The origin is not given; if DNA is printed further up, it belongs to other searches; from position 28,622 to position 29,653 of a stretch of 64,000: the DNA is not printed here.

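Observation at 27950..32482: Amidoligase_2 + three Ntn-type hydrolases + Cys-rich small ORFs: candidate uncharacterised amide-ligation / tagging system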

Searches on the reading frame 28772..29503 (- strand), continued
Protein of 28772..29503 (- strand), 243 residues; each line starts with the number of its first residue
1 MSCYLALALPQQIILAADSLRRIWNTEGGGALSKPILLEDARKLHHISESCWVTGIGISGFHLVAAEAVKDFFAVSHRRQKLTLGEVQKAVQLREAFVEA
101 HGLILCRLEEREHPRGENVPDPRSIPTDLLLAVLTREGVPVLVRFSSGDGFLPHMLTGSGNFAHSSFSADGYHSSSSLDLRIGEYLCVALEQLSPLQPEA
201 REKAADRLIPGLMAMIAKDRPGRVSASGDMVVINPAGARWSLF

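Call 41: find_encoding_contigs(protein=P0128, flank=8000, max_places=2)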
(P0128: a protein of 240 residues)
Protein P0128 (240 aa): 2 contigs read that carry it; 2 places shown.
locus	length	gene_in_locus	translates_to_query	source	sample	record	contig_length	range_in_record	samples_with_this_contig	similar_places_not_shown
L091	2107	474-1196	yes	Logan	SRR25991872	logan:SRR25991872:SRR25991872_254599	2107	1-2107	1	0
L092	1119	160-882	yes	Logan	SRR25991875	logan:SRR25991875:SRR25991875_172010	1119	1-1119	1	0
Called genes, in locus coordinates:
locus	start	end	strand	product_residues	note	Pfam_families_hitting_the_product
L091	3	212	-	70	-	?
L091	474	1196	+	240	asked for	-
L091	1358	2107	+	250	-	?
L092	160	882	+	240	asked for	-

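Call 42: find_encoding_contigs(protein=P0133, flank=8000, max_places=2)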
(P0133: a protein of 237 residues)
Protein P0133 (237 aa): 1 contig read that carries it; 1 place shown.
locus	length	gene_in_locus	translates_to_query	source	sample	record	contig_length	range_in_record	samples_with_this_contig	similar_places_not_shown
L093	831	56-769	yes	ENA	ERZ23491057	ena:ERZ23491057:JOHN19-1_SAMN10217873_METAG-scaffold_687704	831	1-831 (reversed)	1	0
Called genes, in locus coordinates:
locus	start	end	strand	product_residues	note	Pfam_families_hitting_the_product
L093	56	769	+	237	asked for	-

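Call 60: search_protein_families(library=phrogs, proteins=[window:28772-29503:-], max_evalue=0.001)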
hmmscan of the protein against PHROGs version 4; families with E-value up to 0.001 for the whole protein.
window:28772-29503:- (243 aa): 0 families

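Call 63: find_encoding_contigs(protein=P0127, flank=8000, max_places=2)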
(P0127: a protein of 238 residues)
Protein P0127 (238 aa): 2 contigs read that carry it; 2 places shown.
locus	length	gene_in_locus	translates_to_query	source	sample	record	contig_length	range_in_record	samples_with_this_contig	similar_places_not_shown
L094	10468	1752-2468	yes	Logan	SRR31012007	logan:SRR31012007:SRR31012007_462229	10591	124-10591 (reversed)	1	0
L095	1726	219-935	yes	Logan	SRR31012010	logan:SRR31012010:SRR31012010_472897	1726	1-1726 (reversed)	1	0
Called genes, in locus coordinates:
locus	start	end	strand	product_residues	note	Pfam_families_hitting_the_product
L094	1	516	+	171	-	?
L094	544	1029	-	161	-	PF00710:Asparaginase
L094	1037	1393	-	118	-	-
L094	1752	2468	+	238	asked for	-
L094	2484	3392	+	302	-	-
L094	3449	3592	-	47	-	-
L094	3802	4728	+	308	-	PF12224:Amidoligase_2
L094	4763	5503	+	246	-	PF13230:GATase_4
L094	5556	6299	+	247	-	PF13230:GATase_4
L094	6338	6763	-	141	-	PF00072:Response_reg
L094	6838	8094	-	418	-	PF00753:Lactamase_B, PF19583:ODP (weak), PF12706:Lactamase_B_2, PF12895:ANAPC3 (faint), PF00515:TPR_1 (faint), PF07719:TPR_2 (faint), PF07721:TPR_4 (faint), PF13432:TPR_16 (weak), +2 more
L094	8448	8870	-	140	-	-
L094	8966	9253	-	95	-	-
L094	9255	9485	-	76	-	-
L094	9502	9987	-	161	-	-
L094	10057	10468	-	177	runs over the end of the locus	?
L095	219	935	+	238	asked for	-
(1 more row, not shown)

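Call 64: find_encoding_contigs(protein=P0131, flank=8000, max_places=2)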
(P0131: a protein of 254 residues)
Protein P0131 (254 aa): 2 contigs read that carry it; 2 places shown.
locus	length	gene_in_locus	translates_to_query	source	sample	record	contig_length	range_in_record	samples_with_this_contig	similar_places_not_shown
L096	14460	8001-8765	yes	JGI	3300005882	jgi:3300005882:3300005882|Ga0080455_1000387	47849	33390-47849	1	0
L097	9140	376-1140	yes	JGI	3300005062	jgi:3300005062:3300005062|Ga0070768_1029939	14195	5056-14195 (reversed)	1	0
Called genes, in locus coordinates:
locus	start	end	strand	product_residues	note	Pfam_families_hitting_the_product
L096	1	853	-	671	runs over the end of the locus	PF00270:DEAD (weak), PF04851:ResIII, PF17757:UvrB_inter, PF27431:UvrB_3rd, PF00271:Helicase_C, PF12344:UvrB, PF02151:UVR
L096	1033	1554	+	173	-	PF01965:DJ-1_PfpI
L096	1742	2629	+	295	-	PF12838:Fer4_7 (faint), PF13237:Fer4_10 (faint), PF14697:Fer4_21 (faint), PF13534:Fer4_17, PF13183:Fer4_8, PF13187:Fer4_9 (weak), PF13183:Fer4_8, PF13534:Fer4_17 (weak), +3 more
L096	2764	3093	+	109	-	-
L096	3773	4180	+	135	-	PF05443:ROS_MUCR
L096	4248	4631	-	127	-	PF00190:Cupin_1, PF01050:MannoseP_isomer, PF02311:AraC_binding (weak), PF07883:Cupin_2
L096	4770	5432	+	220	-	PF00730:HhH-GPD, PF00633:HHH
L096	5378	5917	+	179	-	PF00293:NUDIX, PF14815:NUDIX_4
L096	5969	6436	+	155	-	PF02085:Cytochrom_CIII, PF14522:Cytochrome_C7 (weak)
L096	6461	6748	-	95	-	-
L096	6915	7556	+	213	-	-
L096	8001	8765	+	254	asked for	-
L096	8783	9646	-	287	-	PF08668:HDOD, PF01966:HD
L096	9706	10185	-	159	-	-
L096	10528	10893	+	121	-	-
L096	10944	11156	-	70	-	-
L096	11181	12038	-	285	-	PF00248:Aldo_ket_red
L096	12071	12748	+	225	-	-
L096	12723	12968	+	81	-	-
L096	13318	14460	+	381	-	?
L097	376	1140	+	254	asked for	-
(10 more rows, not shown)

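Call 65: find_encoding_contigs(protein=P0134, flank=8000, max_places=2)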
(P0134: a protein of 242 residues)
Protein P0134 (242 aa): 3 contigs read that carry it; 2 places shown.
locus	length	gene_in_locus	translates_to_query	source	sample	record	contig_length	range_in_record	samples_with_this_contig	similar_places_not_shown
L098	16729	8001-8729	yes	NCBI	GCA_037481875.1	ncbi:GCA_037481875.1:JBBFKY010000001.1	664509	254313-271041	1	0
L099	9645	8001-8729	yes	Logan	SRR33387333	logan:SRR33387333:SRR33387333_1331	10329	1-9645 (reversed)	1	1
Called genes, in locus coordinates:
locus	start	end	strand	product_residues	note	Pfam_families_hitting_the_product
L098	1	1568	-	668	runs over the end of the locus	PF00270:DEAD (weak), PF04851:ResIII, PF17757:UvrB_inter, PF27431:UvrB_3rd, PF00271:Helicase_C, PF12344:UvrB, PF02151:UVR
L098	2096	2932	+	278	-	PF12838:Fer4_7 (faint), PF13484:Fer4_16 (faint), PF12797:Fer4_2 (faint), PF13237:Fer4_10 (faint), PF13183:Fer4_8, PF13534:Fer4_17, PF13183:Fer4_8 (weak), PF13187:Fer4_9 (weak), +1 more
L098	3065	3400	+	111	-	-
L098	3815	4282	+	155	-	PF05443:ROS_MUCR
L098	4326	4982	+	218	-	PF00730:HhH-GPD, PF00633:HHH (weak)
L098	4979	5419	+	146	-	PF00293:NUDIX, PF14815:NUDIX_4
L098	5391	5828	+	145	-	-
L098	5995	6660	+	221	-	PF01553:Acyltransferase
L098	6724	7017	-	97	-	-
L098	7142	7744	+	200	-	PF03692:CxxCxxCC (weak)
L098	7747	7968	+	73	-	-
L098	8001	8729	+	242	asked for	-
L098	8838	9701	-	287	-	PF08668:HDOD, PF01966:HD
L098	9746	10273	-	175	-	-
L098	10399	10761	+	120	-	-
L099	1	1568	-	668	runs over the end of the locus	PF00270:DEAD (weak), PF04851:ResIII, PF17757:UvrB_inter, PF27431:UvrB_3rd, PF00271:Helicase_C, PF12344:UvrB, PF02151:UVR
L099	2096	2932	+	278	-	PF12838:Fer4_7 (faint), PF13484:Fer4_16 (faint), PF12797:Fer4_2 (faint), PF13237:Fer4_10 (faint), PF13183:Fer4_8, PF13534:Fer4_17, PF13183:Fer4_8 (weak), PF13187:Fer4_9 (weak), +1 more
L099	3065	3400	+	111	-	-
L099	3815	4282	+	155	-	PF05443:ROS_MUCR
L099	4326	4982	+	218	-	PF00730:HhH-GPD, PF00633:HHH (weak)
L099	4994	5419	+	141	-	PF00293:NUDIX, PF14815:NUDIX_4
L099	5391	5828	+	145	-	-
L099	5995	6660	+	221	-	PF01553:Acyltransferase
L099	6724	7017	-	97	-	-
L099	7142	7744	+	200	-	PF03692:CxxCxxCC (weak)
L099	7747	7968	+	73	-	-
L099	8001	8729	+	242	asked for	-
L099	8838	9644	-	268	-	?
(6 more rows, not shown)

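Call 76: search_protein_families(library=pfam, proteins=[L094:2484-3392:+], max_evalue=0.01)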
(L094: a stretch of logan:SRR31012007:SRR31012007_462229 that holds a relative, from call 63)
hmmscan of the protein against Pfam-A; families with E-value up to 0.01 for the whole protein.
L094:2484-3392:+ (302 aa): 0 families

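Call 80: find_encoding_contigs(protein=P0124, flank=8000, max_places=2)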
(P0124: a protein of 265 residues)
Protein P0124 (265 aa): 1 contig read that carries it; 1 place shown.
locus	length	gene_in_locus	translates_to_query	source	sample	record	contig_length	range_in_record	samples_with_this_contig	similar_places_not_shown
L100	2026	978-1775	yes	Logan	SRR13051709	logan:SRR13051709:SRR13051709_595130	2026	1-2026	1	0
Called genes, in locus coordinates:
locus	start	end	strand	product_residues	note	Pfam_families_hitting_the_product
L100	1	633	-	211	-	?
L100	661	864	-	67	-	-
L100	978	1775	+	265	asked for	-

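Call 81: find_encoding_contigs(protein=P0129, flank=8000, max_places=2)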
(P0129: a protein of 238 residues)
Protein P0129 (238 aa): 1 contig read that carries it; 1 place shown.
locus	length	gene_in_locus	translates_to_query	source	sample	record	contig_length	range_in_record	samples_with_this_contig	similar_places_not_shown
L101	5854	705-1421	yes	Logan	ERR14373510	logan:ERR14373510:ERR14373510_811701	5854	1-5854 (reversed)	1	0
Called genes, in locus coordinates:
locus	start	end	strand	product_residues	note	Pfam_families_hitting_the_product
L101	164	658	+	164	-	PF26390:MamS_MamX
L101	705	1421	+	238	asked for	-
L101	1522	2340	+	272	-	-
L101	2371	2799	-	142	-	PF00072:Response_reg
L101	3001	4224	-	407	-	PF00753:Lactamase_B, PF23023:Anti-Pycsar_Apyc1 (weak), PF00515:TPR_1 (faint), PF07719:TPR_2 (faint), PF12895:ANAPC3 (faint), PF13428:TPR_14 (faint), PF13432:TPR_16 (faint), PF14559:TPR_19 (faint)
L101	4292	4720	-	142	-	-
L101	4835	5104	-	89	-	-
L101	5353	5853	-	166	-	?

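Call 91: list_cluster_members(proteins=[P0124, P0125, P0126, P0128, P0130, P0131, P0132, P0133, P0134, P0135])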
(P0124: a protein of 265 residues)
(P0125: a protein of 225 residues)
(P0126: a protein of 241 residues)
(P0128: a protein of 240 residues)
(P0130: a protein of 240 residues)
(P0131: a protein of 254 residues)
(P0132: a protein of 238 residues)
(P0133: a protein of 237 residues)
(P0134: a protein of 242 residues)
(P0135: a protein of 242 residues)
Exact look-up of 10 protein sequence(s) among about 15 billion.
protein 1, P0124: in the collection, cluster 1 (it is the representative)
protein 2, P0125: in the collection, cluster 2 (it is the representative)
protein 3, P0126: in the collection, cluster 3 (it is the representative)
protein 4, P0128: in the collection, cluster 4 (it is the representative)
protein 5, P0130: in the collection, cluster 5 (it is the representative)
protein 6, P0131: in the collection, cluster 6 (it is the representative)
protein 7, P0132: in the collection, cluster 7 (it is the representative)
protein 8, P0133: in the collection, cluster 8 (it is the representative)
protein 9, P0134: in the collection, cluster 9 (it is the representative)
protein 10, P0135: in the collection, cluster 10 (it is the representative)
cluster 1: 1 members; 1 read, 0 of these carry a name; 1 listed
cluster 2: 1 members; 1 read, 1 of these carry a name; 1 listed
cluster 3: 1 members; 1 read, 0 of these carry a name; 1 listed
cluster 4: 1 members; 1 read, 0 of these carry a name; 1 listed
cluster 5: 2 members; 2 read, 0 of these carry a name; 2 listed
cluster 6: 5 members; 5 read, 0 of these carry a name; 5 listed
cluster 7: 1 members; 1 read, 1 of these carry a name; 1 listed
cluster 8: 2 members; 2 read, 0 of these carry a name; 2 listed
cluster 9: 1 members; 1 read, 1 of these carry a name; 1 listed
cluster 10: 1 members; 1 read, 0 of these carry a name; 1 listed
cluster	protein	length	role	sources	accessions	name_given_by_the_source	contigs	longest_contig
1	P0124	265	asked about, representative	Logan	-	-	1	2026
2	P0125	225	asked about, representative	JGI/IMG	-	hypothetical protein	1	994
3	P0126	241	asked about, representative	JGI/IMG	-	-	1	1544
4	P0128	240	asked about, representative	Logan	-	-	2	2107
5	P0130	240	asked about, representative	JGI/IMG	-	-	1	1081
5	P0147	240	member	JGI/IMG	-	-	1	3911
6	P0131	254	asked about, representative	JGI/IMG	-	-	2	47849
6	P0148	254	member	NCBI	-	-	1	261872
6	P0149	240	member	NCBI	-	-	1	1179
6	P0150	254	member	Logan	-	-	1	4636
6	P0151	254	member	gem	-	-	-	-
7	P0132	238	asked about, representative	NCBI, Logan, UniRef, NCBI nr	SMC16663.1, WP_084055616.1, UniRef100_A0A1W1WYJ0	hypothetical protein SAMN02746041_00133 [Desulfacinum hydrothermale DSM 13146] | Uncharacterized protein n=1 Tax=Desulfacinum hydrothermale DSM 13146 TaxID=1121390 ... | hypothetical protein [Desulfacinum hydrothermale]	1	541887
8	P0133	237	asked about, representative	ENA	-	-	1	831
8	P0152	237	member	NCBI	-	-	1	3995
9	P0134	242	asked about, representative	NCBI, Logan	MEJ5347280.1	MAG: hypothetical protein WHS46_01135 [Desulfosoma sp.]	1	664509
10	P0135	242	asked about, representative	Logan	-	-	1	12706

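Call 95: list_cluster_members(proteins=[P0139, P0140, P0141, P0143, P0144, P0145, P0146, P0123, P0127, P0129])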
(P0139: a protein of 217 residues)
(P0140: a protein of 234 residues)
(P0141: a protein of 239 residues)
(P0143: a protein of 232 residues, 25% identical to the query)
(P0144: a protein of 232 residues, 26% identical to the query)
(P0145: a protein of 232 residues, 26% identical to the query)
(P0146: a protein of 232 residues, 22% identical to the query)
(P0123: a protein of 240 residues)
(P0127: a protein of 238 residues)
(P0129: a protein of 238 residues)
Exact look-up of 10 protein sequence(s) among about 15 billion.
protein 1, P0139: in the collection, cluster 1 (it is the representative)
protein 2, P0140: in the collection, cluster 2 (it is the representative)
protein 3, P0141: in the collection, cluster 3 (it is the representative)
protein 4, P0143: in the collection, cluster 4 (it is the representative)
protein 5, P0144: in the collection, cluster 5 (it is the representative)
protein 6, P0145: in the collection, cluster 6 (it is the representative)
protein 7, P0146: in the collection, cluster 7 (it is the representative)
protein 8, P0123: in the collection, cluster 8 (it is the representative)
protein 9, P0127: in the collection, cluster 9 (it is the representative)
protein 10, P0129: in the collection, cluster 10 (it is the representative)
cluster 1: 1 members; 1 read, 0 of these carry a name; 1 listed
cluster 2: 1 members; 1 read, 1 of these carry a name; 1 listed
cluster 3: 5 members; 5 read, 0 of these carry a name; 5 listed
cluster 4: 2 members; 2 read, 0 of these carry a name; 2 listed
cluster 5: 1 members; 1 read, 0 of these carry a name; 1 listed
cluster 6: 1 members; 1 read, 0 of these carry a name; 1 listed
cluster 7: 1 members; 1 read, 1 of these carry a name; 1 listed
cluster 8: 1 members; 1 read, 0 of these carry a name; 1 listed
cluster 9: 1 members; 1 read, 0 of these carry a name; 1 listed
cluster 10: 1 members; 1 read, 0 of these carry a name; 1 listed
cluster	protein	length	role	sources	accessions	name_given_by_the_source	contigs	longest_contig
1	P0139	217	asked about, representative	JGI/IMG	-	-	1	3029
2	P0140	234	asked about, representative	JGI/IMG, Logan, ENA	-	hypothetical protein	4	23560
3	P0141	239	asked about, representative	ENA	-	-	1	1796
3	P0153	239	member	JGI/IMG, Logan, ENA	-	-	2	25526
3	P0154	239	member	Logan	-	-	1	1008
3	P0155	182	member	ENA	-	-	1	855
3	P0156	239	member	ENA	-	-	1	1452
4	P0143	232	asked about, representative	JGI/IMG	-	-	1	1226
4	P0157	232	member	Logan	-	-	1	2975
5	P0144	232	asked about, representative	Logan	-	-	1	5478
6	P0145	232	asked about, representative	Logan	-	-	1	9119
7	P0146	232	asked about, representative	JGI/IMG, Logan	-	hypothetical protein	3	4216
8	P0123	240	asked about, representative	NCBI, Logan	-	-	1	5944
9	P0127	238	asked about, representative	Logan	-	-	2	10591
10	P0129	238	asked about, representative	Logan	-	-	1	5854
